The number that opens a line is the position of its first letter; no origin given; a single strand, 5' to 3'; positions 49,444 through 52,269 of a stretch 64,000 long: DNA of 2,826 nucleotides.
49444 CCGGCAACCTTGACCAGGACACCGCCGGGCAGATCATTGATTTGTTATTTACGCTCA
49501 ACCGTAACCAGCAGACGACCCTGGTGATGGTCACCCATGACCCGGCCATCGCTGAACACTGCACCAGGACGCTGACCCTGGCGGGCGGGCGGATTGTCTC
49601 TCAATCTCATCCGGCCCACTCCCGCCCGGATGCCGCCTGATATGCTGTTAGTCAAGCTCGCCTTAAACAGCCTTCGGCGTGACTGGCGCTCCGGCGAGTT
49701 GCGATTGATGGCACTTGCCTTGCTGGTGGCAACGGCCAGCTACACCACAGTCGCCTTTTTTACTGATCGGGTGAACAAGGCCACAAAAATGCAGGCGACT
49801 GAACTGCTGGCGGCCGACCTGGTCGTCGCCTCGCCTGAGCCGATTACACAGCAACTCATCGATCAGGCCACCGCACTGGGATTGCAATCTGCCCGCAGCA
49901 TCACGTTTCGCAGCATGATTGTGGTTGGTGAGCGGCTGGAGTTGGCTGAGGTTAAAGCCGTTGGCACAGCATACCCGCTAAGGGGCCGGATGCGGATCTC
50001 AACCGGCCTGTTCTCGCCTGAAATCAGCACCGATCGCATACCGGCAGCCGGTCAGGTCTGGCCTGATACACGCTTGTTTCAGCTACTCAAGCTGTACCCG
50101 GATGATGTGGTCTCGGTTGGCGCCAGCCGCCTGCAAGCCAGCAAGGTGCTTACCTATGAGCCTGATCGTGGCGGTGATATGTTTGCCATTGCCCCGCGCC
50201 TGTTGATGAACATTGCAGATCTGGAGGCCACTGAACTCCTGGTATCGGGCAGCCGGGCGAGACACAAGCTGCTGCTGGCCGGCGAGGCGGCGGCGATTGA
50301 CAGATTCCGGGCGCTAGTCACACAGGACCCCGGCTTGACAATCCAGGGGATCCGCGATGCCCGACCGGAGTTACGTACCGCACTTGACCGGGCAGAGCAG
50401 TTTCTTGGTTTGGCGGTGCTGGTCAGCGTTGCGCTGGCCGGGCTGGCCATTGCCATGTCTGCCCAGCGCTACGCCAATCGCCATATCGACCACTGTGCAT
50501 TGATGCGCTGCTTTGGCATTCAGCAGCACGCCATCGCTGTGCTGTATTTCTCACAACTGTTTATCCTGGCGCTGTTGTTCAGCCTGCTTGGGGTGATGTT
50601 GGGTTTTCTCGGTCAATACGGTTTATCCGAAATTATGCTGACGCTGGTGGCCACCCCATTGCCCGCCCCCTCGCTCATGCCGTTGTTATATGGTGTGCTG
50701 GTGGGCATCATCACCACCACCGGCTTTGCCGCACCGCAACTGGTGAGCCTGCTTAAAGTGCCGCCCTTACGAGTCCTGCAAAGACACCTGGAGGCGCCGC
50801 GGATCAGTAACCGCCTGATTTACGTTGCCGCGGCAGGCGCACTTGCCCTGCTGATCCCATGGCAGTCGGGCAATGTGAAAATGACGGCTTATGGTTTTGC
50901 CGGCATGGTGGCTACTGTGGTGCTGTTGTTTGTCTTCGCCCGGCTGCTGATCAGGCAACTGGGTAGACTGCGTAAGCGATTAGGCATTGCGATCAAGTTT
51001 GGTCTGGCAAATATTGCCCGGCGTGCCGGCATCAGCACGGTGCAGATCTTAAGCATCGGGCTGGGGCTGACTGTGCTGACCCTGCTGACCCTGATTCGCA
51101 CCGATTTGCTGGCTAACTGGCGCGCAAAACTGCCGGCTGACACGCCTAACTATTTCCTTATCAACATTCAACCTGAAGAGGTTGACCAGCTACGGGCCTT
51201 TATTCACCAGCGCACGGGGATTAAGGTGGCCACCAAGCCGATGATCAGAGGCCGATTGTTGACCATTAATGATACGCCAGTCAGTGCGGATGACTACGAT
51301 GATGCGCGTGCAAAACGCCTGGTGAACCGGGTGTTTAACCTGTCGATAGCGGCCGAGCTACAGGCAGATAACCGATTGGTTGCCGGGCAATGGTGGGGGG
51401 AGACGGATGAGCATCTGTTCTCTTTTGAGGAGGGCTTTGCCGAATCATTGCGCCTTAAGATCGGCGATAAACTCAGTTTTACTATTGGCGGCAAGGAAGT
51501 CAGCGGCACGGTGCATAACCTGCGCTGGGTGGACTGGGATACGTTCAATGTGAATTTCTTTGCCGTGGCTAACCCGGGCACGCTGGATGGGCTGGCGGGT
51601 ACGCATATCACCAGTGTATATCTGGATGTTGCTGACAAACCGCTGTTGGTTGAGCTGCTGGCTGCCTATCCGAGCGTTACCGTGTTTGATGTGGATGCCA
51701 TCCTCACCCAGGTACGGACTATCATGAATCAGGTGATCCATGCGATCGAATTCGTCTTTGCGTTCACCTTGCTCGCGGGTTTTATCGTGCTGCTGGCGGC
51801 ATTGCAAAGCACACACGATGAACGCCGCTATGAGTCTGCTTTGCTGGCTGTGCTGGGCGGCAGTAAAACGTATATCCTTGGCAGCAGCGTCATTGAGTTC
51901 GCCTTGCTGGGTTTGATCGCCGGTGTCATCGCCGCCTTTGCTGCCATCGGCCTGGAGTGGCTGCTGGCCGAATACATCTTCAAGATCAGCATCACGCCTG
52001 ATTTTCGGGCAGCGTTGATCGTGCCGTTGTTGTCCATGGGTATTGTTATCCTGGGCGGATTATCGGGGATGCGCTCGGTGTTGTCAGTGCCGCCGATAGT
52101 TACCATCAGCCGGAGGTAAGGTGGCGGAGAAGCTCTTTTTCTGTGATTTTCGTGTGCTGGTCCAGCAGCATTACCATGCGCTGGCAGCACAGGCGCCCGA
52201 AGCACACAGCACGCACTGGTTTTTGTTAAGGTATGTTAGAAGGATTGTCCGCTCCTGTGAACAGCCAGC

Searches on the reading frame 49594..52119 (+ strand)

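Call 51: search_protein_families(library=pfam, proteins=[window:49594-52119:+], max_evalue=0.00001)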
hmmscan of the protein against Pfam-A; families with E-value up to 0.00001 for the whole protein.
window:49594-52119:+ (841 aa): 1 family
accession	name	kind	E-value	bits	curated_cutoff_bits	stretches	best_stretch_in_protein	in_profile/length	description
PF02687.27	FtsX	-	9.6e-17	61.6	25.5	2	720-833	2-119/120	FtsX-like permease C-terminal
